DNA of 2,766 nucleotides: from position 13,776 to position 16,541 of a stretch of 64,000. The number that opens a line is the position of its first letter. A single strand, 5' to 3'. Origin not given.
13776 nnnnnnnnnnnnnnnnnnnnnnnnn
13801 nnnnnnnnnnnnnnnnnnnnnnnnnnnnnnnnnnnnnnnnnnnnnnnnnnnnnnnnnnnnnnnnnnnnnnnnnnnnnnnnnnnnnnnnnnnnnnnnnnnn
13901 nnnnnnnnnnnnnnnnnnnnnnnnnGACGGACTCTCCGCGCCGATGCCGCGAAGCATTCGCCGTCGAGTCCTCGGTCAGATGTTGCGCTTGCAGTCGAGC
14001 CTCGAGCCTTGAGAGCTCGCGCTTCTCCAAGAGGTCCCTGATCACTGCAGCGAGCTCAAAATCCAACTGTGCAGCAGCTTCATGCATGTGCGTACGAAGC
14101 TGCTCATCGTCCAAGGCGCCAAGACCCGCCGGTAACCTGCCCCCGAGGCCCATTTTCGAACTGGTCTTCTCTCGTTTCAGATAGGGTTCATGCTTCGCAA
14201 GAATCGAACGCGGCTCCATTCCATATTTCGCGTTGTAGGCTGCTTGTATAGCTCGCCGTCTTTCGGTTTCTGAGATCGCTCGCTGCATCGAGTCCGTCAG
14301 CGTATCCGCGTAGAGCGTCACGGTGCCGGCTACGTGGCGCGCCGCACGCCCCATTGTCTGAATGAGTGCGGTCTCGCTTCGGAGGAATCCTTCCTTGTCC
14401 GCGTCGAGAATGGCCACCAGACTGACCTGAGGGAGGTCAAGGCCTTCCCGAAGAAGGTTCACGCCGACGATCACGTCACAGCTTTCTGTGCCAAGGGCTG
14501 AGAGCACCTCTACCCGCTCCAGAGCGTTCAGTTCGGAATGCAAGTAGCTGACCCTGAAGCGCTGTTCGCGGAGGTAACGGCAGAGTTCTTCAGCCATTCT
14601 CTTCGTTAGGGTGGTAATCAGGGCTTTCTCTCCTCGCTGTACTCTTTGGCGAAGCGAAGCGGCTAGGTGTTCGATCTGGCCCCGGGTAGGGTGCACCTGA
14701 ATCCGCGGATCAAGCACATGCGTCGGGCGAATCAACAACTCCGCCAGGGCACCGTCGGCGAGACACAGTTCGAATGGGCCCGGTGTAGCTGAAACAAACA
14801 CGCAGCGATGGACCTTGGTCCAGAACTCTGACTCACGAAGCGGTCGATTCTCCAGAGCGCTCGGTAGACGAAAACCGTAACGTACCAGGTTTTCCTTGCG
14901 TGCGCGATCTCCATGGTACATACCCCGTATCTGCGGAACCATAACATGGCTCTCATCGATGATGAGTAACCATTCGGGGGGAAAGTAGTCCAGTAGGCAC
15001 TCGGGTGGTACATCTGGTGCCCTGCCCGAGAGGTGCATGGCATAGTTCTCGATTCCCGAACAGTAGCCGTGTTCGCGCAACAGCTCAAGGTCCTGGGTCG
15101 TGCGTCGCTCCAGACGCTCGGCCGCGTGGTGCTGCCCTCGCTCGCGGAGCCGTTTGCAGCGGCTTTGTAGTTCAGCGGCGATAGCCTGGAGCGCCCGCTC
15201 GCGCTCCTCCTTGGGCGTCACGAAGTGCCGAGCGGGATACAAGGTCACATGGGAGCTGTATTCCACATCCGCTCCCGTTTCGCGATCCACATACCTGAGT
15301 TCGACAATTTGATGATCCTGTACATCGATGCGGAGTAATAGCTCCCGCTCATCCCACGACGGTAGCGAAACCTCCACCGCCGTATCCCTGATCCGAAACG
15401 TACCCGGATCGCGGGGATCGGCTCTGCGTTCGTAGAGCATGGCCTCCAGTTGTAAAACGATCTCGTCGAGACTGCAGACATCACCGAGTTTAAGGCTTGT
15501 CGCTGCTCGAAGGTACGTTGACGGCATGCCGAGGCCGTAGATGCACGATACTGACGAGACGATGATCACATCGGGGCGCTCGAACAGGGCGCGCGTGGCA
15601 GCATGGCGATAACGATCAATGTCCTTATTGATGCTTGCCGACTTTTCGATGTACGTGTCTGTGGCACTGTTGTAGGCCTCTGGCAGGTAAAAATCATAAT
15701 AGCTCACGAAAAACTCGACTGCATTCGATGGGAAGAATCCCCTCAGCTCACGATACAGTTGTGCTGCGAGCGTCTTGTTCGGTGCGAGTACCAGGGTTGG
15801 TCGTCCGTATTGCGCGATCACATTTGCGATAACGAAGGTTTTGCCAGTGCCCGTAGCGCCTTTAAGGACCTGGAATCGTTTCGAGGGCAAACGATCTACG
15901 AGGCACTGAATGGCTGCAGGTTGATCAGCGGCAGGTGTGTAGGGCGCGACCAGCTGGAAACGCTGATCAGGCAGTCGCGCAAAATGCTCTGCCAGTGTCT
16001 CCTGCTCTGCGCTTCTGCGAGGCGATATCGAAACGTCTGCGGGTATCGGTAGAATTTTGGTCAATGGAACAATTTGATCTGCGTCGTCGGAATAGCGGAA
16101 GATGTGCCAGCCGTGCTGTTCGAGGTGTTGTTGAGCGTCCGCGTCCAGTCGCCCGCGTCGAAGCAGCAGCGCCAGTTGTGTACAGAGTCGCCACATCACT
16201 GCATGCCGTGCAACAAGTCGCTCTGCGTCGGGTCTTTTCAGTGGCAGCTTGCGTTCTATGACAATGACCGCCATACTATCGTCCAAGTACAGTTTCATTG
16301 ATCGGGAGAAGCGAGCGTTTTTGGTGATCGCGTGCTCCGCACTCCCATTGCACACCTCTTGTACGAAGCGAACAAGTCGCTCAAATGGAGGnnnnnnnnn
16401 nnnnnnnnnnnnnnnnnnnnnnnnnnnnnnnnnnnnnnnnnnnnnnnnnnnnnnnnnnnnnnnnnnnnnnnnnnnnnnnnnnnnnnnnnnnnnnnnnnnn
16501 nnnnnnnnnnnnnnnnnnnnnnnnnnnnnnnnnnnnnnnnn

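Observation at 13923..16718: Complete bacterial-type UvrB (NER helicase) encoded in a eukaryotic nuclear context with a long N-terminal extension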

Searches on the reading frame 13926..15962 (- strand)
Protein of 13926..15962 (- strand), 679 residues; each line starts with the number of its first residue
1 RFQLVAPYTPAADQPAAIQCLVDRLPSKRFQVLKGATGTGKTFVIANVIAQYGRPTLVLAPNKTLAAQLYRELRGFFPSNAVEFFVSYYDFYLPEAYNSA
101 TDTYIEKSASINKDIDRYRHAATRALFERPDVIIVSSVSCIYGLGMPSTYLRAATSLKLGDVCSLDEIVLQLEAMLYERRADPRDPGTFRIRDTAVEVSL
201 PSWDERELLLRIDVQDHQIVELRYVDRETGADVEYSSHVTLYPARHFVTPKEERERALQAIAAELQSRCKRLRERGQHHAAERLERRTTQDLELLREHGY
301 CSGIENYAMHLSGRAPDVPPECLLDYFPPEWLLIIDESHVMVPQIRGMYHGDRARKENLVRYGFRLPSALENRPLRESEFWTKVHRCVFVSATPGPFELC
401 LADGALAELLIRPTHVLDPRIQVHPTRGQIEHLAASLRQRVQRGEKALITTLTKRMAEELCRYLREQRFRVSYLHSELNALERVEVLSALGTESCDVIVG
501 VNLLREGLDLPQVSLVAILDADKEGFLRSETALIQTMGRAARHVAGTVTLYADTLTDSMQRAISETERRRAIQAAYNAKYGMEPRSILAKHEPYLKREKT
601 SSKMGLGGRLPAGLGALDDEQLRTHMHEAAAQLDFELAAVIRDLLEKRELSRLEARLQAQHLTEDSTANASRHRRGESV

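Call 47: search_solved_structures(query=window:13926-15962:-, max_evalue=1e-20, show_alignments=4)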
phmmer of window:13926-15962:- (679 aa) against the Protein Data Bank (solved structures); distinct sequences matched with E-value up to 1e-20: 15.
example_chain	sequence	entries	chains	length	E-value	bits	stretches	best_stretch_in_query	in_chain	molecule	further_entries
2fdc_A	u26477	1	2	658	3e-211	706.5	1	1-645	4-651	UvrABC system protein B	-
1d9z_A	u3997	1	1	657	3.7e-211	706.2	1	1-645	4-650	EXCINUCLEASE UVRABC COMPONENT UVRB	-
1t5l_A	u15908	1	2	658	5.3e-210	702.4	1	1-645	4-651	UvrABC system protein B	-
1d9x_A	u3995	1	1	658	1.2e-209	701.2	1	1-645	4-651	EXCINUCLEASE UVRABC COMPONENT UVRB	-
3uwx_B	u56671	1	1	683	3.6e-209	699.6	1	1-645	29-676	UvrABC system protein B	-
9gy7_E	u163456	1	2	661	1.6e-204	684.3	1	1-646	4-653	UvrABC system protein B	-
6o8g_A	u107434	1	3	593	1.9e-204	684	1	1-587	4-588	UvrABC system protein B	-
6o8e_A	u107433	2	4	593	2.5e-204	683.6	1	1-587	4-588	UvrABC system protein B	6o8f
6o8h_A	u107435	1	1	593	2.9e-203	680.1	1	1-587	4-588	UvrABC system protein B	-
2d7d_A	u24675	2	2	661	6.2e-200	669.1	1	1-646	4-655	UvrABC system protein B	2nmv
3v4r_A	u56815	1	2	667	6.4e-200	669.1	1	1-646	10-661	UvrABC system protein B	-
9ga3_E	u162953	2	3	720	6.2e-193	646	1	2-590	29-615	UvrABC system protein B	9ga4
1d2m_A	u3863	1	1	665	1.1e-178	599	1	9-674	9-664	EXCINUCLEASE ABC SUBUNIT B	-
1c4o_A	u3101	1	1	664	1.1e-178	599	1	9-674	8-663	DNA NUCLEOTIDE EXCISION REPAIR ENZYME UVRB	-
7egt_A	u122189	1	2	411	2.3e-111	376.5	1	9-411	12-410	UvrABC system protein B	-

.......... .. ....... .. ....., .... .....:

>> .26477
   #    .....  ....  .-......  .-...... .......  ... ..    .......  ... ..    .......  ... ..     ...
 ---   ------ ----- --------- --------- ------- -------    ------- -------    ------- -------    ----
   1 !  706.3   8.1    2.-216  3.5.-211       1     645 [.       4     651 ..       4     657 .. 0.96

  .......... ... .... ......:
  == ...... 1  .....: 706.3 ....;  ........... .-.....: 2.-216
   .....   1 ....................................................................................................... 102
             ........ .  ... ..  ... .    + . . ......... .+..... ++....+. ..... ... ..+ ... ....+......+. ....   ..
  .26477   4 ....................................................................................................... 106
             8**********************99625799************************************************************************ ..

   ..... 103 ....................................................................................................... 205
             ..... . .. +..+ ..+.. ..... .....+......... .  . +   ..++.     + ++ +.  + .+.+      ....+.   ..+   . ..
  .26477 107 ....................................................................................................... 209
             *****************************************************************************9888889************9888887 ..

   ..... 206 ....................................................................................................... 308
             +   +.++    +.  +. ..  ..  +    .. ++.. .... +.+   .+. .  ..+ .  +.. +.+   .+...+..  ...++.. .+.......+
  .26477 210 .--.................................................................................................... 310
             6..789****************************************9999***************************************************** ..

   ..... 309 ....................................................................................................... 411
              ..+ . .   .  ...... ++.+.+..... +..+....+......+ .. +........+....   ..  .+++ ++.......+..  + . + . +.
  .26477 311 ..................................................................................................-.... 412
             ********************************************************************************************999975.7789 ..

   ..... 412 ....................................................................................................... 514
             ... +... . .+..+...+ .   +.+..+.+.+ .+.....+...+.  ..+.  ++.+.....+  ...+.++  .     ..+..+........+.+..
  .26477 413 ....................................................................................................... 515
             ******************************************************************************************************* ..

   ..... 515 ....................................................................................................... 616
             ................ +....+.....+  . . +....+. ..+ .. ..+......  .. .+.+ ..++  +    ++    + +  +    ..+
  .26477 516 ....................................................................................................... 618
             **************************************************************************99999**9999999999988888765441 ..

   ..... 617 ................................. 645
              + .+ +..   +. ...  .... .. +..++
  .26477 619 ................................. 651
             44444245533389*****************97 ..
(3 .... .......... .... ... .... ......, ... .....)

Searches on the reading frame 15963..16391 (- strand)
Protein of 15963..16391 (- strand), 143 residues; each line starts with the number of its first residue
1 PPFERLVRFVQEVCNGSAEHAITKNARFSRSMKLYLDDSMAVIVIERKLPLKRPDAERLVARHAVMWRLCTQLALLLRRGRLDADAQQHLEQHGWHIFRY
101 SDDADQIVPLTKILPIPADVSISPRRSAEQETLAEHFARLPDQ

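Call 26: search_protein_families(library=pfam, proteins=[window:15963-16391:-], max_evalue=10)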
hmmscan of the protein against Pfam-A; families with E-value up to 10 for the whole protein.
seq(143 aa): 0 families

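Call 31: find_homologous_proteins(query=A2, max_evalue=0.001)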
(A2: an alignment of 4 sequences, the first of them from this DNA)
Query A2 (4 sequences) (143 aa, profile of the alignment): 1 proteins with E <= 0.001 among 8000 candidates.
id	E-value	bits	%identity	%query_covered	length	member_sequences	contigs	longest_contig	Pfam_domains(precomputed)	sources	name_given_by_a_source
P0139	2.5e-29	120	-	-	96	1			-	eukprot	eukprot:ctg_5863.g847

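Call 35: predict_structure(alignment_id=A2)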
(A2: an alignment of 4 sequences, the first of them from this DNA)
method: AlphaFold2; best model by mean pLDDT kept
length: 143 residues; sequences in the alignment: 4
mean_pLDDT: 80.1   pTM: 0.69
mean pLDDT of the five models: 80.1, 78.0, 77.8, 77.3, 72.4
residues with pLDDT >= 90: 45; 70-90: 69; 50-70: 18; < 50: 11
segments of 3 or more residues with pLDDT < 50: 117-125
pLDDT, mean of each block of 10 residues (from residue 1): 88 89 80 90 89 90 86 88 89 90 77 49 51 69 59
secondary structure, 60 per line:
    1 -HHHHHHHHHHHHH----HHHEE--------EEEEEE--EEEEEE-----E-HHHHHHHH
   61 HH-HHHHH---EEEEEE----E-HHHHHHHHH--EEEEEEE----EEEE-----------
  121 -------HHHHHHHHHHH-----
elements in order: H2-14 E32-37 E40-45 H53-62 H64-68 E72-77 H84-92 E95-101 E106-109 H128-138

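Call 44: fold_search(model_id=the predicted structure, library=pdb)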
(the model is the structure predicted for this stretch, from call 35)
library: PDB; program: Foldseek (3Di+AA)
matches with E <= 10: 862; with E <= 0.001: 0
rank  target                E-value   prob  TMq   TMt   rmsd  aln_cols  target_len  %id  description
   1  2ph7_A                4.2e-03  0.95  0.34  0.25   9.0       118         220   11  Crystal structure of AF2093 from Archaeoglobus fulgidus (released 2007-05-08)
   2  2ph7_B                4.8e-03  0.92  0.34  0.25   9.4       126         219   12  Crystal structure of AF2093 from Archaeoglobus fulgidus (released 2007-05-08)
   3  6ojm_D                5.9e-02  0.75  0.34  0.21   8.8       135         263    7  Crystal structure of 1,4-dihydroxy-2-naphthoyl-CoA synthase Elizabethkingia anophelis NUHP1 (released 2019-05-08)
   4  3npd                  8.6e-02  0.10  0.17  0.19  12.3       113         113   11  Crystal structure of a putative secreted protein (PA3611) from PSEUDOMONAS AERUGINOSA at 1.60 A resolution (released 2010-07-28)
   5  2uzf_B                9.8e-02  0.80  0.34  0.21   4.5        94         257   12  Crystal structure of Staphylococcus aureus 1,4-dihydroxy-2-naphthoyl CoA synthase (MenB) in complex with acetoacetyl C (released 2007-11-13)
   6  1y88                  1.2e-01  0.80  0.39  0.32   6.0       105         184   11  Crystal Structure of Protein of Unknown Function AF1548 (released 2004-12-21)
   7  1dzf                  1.2e-01  0.66  0.34  0.24   7.6       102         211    8  RPB5 from S.cerevisiae (released 2000-06-09)
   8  4xtk_E                1.2e-01  0.35  0.23  0.11   8.7        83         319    8  Structure of TM1797, a CAS1 protein from Thermotoga maritima (released 2015-02-11)
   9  6ojm_E                1.4e-01  0.33  0.28  0.17  11.6        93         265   12  Crystal structure of 1,4-dihydroxy-2-naphthoyl-CoA synthase Elizabethkingia anophelis NUHP1 (released 2019-05-08)
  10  2uzf_A                1.5e-01  0.72  0.31  0.19   3.4        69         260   12  Crystal structure of Staphylococcus aureus 1,4-dihydroxy-2-naphthoyl CoA synthase (MenB) in complex with acetoacetyl C (released 2007-11-13)
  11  4c2e_A                1.5e-01  0.54  0.29  0.11   7.9        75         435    9  Crystal structure of the protease CtpB(S309A) present in a resting state (released 2013-12-04)
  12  5xzd_B                1.5e-01  0.47  0.25  0.17   3.7        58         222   12  Structure of acryloyl-CoA hydratase AcuH from Roseovarius nubinhibens ISM (released 2018-07-18)
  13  4qii_A                1.5e-01  0.25  0.28  0.16  10.3        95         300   16  Crystal Structure of type II MenB from Mycobacteria tuberculosis (released 2014-11-19)
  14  6ojm_B                1.6e-01  0.47  0.27  0.15   4.1        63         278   16  Crystal structure of 1,4-dihydroxy-2-naphthoyl-CoA synthase Elizabethkingia anophelis NUHP1 (released 2019-05-08)
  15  1ef9                  1.6e-01  0.44  0.26  0.16   5.2        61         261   16  THE CRYSTAL STRUCTURE OF METHYLMALONYL COA DECARBOXYLASE COMPLEXED WITH 2S-CARBOXYPROPYL COA (released 2000-05-24)
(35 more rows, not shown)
